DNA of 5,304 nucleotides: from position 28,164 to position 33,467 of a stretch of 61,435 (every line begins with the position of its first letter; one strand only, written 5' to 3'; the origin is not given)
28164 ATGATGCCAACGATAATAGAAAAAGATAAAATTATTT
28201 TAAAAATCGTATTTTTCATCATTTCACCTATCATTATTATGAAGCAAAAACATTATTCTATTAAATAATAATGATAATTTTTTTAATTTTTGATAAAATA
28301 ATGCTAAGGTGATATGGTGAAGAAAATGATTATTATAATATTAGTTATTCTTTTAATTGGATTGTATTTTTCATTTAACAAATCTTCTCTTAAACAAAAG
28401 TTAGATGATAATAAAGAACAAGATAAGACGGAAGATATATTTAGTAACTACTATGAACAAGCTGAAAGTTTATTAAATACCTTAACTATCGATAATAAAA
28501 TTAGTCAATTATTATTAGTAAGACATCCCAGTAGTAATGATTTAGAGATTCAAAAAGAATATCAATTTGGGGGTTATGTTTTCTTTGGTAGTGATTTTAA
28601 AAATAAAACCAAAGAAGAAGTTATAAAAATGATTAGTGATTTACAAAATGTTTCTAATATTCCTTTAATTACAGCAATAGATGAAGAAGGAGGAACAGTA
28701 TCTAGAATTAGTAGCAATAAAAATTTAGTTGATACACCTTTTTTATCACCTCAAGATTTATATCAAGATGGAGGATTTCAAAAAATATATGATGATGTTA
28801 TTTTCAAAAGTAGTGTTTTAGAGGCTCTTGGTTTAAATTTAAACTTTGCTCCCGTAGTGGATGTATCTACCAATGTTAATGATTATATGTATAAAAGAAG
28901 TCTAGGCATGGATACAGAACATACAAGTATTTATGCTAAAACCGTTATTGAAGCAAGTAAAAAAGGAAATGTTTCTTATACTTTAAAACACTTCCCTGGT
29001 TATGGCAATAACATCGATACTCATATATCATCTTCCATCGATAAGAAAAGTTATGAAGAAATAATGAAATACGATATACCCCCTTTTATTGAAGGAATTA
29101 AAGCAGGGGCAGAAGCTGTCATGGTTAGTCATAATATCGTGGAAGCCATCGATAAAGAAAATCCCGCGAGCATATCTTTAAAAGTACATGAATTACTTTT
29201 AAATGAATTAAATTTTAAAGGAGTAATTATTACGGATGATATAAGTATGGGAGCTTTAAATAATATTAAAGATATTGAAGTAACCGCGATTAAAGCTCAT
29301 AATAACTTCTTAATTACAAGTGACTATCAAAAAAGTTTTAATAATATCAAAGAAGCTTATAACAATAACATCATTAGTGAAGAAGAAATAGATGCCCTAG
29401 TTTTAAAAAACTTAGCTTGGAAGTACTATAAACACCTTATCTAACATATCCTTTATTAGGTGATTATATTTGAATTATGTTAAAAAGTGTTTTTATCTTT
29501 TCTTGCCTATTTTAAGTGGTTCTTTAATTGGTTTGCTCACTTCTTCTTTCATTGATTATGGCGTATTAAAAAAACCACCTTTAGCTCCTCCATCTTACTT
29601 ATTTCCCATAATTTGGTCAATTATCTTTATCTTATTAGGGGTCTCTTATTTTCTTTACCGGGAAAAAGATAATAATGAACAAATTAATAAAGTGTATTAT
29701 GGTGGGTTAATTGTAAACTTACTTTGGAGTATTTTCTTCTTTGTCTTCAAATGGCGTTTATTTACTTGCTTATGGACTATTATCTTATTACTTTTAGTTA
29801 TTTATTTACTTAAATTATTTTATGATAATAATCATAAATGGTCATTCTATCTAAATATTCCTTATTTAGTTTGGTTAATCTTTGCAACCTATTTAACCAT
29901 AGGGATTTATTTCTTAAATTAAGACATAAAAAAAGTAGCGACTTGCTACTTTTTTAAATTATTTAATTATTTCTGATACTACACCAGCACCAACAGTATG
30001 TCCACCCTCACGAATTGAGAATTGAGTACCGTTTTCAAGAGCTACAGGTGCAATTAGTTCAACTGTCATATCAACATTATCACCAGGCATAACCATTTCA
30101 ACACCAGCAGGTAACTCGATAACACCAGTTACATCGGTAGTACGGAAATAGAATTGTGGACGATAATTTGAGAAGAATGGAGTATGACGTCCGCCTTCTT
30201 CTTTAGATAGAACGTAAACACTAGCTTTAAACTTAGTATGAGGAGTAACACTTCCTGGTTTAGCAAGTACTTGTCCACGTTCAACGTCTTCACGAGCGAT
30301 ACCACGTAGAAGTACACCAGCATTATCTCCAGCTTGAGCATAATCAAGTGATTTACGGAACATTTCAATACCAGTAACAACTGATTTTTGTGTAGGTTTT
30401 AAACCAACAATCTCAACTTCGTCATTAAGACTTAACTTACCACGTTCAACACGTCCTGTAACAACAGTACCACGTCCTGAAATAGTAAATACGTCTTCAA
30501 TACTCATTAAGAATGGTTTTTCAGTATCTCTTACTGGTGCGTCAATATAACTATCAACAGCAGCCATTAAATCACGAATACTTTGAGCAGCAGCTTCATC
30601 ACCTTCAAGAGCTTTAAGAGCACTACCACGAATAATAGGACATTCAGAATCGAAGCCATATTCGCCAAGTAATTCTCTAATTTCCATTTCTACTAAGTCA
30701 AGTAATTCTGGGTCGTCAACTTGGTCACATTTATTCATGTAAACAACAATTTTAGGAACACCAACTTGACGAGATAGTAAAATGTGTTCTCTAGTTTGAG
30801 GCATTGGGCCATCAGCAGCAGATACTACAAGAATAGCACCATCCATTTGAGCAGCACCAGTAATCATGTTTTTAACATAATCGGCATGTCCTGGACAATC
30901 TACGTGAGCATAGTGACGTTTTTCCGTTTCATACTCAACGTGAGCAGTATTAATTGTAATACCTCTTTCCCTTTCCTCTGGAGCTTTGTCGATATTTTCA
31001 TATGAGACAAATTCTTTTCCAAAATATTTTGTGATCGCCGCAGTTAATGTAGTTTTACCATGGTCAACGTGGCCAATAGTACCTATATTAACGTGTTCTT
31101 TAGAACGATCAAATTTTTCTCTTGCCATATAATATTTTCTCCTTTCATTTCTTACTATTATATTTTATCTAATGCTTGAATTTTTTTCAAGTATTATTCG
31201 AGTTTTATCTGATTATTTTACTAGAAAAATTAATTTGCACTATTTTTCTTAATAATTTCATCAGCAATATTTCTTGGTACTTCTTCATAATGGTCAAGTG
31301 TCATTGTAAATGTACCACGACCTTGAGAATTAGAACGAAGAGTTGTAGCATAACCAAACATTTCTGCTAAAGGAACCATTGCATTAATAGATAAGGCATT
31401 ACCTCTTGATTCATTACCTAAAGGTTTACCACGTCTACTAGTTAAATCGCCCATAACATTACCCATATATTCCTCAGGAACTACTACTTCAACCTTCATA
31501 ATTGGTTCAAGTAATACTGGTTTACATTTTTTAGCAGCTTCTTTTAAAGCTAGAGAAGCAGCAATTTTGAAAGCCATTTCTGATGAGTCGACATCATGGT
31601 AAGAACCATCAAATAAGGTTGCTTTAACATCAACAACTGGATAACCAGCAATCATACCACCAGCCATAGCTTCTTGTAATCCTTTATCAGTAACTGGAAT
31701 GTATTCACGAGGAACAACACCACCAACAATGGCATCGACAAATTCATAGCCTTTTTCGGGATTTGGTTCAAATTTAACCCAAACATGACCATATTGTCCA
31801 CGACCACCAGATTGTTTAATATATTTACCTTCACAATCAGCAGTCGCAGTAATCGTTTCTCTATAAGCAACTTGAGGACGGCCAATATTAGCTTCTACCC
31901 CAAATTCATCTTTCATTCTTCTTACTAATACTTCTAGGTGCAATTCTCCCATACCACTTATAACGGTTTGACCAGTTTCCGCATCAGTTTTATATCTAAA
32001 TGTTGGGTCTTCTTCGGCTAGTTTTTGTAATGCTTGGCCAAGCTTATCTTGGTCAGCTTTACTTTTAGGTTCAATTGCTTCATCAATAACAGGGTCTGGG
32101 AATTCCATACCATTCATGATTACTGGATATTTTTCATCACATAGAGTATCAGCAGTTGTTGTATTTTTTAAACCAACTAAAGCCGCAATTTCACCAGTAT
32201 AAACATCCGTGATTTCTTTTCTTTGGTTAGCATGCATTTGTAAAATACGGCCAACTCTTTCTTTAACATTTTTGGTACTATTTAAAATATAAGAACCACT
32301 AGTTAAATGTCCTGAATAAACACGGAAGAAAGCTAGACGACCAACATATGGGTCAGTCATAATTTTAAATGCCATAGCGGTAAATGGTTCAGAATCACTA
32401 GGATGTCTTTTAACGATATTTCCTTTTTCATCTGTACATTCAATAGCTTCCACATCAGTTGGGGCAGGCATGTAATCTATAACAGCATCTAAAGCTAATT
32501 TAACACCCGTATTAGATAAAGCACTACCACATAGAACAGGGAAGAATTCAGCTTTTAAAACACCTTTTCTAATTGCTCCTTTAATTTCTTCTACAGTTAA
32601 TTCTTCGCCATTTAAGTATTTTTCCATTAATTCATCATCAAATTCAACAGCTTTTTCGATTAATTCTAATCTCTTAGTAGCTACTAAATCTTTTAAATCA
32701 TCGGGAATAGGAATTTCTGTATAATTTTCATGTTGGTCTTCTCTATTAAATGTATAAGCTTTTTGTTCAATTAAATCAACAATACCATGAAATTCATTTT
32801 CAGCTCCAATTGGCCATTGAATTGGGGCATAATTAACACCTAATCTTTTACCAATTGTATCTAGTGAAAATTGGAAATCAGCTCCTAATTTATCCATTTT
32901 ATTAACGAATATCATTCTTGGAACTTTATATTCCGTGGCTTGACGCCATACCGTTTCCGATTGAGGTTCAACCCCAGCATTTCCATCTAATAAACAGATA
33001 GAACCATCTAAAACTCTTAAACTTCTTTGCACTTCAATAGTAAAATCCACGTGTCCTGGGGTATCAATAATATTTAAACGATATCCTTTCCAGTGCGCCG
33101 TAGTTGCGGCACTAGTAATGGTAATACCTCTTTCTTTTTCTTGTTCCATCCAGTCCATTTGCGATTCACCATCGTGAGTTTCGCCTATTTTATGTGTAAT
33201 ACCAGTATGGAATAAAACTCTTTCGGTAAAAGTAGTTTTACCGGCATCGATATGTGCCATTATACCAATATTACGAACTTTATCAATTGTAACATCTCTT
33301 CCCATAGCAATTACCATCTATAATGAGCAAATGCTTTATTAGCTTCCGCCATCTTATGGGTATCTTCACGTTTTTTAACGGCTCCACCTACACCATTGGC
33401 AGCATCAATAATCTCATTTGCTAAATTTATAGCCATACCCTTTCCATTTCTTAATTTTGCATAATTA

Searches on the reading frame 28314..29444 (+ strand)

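Call 67: search_protein_families(library=pfam, proteins=[window:28314-29444:+], max_evalue=0.00001)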
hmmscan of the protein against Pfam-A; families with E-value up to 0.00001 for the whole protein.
window:28314-29444:+ (376 aa): 1 family
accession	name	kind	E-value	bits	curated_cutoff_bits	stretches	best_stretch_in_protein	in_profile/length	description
PF00933.27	Glyco_hydro_3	-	2.1e-48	165.8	27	1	58-363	1-310/316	Glycosyl hydrolase family 3 N terminal domain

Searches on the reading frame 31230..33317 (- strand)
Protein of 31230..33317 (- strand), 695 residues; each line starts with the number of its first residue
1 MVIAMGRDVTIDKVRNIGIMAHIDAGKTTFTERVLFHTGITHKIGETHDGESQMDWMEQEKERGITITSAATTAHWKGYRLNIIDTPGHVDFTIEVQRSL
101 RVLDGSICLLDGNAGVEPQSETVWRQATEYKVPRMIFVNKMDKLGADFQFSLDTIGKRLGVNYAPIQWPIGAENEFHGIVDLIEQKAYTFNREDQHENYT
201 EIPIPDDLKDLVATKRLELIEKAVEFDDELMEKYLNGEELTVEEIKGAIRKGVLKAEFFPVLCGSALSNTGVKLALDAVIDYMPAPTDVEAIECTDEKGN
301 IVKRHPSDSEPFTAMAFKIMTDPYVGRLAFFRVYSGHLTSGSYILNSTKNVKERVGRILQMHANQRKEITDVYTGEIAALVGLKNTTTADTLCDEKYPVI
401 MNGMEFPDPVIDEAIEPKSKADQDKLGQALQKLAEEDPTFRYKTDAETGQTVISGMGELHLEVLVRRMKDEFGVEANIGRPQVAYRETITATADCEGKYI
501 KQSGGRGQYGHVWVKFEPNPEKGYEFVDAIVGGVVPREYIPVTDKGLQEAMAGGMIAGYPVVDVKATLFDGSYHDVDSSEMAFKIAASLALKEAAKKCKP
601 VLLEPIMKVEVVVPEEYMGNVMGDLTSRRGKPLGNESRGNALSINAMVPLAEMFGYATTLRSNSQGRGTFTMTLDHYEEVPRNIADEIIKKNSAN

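Call 67: search_protein_families(library=pfam, proteins=[window:31230-33317:-], max_evalue=0.00001)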
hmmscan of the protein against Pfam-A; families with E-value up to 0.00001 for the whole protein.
window:31230-33317:- (695 aa): 7 families
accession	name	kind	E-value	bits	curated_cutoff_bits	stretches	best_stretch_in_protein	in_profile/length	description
PF00009.33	GTP_EFTU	-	6.7e-61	205.6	26.5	1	13-284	2-187/188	Elongation factor Tu GTP binding domain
PF03764.24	EFG_IV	-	2.2e-47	160.2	24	1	481-599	1-121/121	Elongation factor G, domain IV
PF14492.12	EFG_III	-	4.1e-33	113.7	27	1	406-479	1-74/75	Elongation Factor G, domain III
PF00679.30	EFG_C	-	1.9e-29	102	27.9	1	601-687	1-88/89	Elongation factor G C-terminus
PF22042.2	EF-G_D2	-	5.1e-18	65.4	27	1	311-394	1-83/84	Elongation factor G domain 2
PF03144.31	GTP_EFTU_D2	-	6.1e-14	52.7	30.3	1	326-393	1-73/73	Elongation factor Tu domain 2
PF16658.11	RF3_C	-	7.2e-09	36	40.1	1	414-492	14-92/132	Class II release factor RF3, C-terminal domain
